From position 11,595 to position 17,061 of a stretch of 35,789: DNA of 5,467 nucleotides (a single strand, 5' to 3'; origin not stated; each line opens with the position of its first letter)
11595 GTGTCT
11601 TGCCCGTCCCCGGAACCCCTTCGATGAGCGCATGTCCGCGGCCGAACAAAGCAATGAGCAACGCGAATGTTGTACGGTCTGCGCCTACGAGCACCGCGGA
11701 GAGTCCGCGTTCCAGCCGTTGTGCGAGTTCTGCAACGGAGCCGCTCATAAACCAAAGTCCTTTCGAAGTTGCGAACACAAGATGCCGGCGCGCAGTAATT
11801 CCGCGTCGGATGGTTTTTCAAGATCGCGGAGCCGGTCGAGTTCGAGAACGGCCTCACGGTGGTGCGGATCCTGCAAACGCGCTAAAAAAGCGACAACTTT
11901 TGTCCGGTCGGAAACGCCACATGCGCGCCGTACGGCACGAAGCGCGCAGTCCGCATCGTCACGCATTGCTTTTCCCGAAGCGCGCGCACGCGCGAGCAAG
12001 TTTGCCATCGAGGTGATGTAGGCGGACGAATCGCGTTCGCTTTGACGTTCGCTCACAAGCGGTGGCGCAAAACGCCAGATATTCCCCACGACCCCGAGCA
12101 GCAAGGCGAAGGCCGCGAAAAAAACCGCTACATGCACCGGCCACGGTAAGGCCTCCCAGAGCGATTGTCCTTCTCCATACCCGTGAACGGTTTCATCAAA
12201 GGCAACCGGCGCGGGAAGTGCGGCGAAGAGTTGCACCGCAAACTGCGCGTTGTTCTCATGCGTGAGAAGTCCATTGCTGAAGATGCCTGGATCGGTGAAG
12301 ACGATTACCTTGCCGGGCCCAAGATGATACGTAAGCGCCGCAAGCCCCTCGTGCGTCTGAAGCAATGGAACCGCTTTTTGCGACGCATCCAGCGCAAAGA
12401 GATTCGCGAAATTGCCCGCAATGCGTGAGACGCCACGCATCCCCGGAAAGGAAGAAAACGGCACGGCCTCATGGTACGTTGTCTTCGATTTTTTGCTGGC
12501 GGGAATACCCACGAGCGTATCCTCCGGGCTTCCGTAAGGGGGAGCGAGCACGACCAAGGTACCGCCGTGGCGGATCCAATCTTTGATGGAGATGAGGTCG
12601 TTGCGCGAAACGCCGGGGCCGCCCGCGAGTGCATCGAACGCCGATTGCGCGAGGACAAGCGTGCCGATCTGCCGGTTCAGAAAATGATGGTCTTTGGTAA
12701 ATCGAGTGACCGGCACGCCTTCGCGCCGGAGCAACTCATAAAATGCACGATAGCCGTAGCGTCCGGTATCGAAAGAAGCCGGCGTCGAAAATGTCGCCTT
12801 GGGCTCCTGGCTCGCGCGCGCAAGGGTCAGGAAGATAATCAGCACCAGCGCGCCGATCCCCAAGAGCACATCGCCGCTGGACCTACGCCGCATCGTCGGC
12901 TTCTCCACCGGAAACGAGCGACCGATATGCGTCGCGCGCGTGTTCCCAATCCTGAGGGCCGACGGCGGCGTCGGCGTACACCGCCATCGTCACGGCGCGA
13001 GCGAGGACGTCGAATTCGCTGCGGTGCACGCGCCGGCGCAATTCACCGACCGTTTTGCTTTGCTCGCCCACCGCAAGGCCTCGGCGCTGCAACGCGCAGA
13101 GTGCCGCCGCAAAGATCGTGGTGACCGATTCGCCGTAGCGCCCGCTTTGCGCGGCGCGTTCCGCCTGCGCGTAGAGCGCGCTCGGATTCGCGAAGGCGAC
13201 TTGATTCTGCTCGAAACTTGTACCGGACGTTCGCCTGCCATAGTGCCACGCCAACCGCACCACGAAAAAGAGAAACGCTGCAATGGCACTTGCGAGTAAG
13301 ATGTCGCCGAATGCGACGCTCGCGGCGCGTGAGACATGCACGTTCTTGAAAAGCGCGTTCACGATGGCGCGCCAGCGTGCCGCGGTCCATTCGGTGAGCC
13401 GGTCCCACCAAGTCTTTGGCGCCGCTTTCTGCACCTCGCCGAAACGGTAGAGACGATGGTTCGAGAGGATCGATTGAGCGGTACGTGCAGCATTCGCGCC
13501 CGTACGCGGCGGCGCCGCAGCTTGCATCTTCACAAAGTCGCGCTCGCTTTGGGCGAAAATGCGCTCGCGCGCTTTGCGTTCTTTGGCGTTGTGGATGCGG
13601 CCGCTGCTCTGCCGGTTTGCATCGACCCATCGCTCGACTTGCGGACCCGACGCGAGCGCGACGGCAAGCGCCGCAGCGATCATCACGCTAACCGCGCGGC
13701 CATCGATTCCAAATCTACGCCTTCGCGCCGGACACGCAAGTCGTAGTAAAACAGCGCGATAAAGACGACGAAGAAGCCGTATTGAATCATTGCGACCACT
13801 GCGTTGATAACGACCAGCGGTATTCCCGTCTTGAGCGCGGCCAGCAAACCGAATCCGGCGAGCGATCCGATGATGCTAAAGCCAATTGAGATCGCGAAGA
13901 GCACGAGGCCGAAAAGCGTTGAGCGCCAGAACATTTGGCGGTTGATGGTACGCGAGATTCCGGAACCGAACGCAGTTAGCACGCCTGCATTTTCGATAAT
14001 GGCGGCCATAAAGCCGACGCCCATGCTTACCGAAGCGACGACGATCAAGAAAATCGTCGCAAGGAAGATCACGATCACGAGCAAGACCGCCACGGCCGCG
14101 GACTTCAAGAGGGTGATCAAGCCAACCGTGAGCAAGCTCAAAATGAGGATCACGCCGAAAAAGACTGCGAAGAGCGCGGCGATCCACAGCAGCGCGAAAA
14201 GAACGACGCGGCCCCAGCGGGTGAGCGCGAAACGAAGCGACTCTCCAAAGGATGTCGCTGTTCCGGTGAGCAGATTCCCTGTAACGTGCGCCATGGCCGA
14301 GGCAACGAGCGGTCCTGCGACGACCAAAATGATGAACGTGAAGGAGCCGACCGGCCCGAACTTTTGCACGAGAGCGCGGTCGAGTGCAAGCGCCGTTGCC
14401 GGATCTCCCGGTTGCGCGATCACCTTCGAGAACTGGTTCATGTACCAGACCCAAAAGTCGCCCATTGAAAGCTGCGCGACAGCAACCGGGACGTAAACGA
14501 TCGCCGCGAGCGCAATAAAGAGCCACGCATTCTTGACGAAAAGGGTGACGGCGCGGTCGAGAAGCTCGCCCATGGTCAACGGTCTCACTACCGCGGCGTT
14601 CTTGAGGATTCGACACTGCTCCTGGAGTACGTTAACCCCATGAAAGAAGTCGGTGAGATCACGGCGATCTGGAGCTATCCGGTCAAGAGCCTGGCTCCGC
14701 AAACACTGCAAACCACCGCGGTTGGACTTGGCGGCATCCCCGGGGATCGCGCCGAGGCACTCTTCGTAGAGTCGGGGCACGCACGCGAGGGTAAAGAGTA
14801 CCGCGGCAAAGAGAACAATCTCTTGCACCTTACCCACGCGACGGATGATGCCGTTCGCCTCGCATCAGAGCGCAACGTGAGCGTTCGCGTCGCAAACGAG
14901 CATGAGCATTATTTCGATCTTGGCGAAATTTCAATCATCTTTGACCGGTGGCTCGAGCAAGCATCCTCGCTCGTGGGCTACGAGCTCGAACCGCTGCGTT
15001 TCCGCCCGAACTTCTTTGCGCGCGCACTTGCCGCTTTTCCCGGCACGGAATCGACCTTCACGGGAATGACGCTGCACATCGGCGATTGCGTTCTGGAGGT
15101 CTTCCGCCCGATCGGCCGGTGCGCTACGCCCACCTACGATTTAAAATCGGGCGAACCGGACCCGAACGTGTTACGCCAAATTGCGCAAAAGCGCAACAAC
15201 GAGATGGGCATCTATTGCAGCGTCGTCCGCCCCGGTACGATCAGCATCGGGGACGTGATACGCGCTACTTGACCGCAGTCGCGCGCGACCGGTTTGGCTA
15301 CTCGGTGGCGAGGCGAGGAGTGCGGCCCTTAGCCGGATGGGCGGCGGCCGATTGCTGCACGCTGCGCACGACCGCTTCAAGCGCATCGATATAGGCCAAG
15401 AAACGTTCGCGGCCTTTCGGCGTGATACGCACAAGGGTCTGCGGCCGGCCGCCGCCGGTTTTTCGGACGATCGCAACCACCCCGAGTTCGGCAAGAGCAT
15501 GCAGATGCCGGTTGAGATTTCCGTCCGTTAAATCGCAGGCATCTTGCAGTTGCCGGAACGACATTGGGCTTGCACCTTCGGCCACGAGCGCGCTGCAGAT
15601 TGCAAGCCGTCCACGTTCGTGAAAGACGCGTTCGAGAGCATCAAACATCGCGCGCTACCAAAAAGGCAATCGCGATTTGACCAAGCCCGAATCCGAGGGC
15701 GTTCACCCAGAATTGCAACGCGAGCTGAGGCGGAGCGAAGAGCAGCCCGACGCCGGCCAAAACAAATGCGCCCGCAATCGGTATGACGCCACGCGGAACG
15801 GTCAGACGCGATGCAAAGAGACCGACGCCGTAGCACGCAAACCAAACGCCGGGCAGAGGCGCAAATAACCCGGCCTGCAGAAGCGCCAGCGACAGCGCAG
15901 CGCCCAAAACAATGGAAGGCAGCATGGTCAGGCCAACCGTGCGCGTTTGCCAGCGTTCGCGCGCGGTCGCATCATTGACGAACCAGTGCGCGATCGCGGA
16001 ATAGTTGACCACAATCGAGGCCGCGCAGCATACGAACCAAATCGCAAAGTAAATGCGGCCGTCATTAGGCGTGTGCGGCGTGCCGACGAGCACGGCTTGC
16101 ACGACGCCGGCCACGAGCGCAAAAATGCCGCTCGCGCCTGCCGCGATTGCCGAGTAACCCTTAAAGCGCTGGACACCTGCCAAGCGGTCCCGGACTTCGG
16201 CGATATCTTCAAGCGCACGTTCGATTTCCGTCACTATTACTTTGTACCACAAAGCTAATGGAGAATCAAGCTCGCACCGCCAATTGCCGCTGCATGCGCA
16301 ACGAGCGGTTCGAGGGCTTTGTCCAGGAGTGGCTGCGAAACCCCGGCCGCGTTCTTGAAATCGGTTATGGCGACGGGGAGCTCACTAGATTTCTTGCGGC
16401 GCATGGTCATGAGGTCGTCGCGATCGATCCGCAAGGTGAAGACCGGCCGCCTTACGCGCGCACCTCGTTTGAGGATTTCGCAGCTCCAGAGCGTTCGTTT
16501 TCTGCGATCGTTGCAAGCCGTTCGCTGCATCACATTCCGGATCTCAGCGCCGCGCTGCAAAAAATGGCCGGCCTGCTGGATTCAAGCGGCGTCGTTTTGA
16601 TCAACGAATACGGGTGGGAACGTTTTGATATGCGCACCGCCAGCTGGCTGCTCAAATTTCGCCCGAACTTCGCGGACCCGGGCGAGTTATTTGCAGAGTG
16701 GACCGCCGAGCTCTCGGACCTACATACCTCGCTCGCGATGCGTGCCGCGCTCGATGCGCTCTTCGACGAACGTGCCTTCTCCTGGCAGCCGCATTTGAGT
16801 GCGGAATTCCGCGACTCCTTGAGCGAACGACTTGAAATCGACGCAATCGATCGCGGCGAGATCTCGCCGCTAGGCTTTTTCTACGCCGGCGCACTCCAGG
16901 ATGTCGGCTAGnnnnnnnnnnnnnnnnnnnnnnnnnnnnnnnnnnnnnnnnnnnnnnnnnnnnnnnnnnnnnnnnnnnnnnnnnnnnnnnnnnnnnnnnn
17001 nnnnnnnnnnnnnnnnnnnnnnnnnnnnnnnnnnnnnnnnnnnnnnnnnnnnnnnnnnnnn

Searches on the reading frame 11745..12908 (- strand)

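Call 8: search_protein_families(library=pfam, proteins=[window:11745-12908:-], max_evalue=0.001)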
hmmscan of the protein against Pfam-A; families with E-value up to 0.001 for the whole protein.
window:11745-12908:- (387 aa): 1 family
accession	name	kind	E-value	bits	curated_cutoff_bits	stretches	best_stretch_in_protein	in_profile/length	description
PF14258.12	DUF4350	-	1.4e-18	68.3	30.4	1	45-227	1-180/181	Domain of unknown function (DUF4350)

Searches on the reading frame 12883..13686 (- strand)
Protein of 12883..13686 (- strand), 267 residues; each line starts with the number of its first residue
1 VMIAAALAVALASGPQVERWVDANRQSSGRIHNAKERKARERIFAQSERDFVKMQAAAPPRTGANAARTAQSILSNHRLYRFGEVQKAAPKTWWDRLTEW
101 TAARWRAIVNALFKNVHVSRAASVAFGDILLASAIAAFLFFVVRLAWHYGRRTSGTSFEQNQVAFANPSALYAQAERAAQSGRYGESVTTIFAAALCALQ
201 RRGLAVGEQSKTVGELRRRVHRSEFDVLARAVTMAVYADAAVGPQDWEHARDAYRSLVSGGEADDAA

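Call 8: search_protein_families(library=pfam, proteins=[window:12883-13686:-], max_evalue=0.001)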
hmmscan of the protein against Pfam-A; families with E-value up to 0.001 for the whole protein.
window:12883-13686:- (267 aa): 1 family
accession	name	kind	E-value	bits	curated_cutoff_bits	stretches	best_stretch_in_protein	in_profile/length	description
PF13559.11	DUF4129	-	3.8e-05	24.1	24.8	1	192-255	2-69/69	Domain of unknown function (DUF4129)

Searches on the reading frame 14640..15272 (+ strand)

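Call 8: search_protein_families(library=pfam, proteins=[window:14640-15272:+], max_evalue=0.001)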
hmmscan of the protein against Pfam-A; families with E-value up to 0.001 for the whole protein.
window:14640-15272:+ (210 aa): 1 family
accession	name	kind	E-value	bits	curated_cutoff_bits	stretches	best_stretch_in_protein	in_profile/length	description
PF03473.23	MOSC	-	4.7e-15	56.1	22.7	1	106-208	21-120/120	MOSC domain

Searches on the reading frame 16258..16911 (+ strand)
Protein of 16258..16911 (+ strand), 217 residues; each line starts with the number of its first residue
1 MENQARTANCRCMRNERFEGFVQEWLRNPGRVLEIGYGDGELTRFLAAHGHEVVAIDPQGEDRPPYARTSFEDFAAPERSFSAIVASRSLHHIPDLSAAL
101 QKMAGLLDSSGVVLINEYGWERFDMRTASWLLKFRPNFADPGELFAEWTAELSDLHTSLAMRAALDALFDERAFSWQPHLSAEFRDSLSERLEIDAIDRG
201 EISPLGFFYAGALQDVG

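Call 8: search_protein_families(library=pfam, proteins=[window:16258-16911:+], max_evalue=0.001)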
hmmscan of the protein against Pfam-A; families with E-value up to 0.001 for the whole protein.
window:16258-16911:+ (217 aa): 5 families
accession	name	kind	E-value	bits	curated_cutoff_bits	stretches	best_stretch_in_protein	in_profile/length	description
PF13489.12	Methyltransf_23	-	5.1e-18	65.8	27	1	24-140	18-124/164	Methyltransferase domain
PF08241.18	Methyltransf_11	-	1.5e-10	42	21.2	1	33-115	1-95/95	Methyltransferase domain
PF13649.12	Methyltransf_25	-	1.7e-09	38.7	27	1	32-111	1-97/97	Methyltransferase domain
PF08242.18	Methyltransf_12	-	3.6e-09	37.7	30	1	33-112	1-97/98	Methyltransferase domain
PF13847.12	Methyltransf_31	-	0.00019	21.6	27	0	72-119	64-113/145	Methyltransferase domain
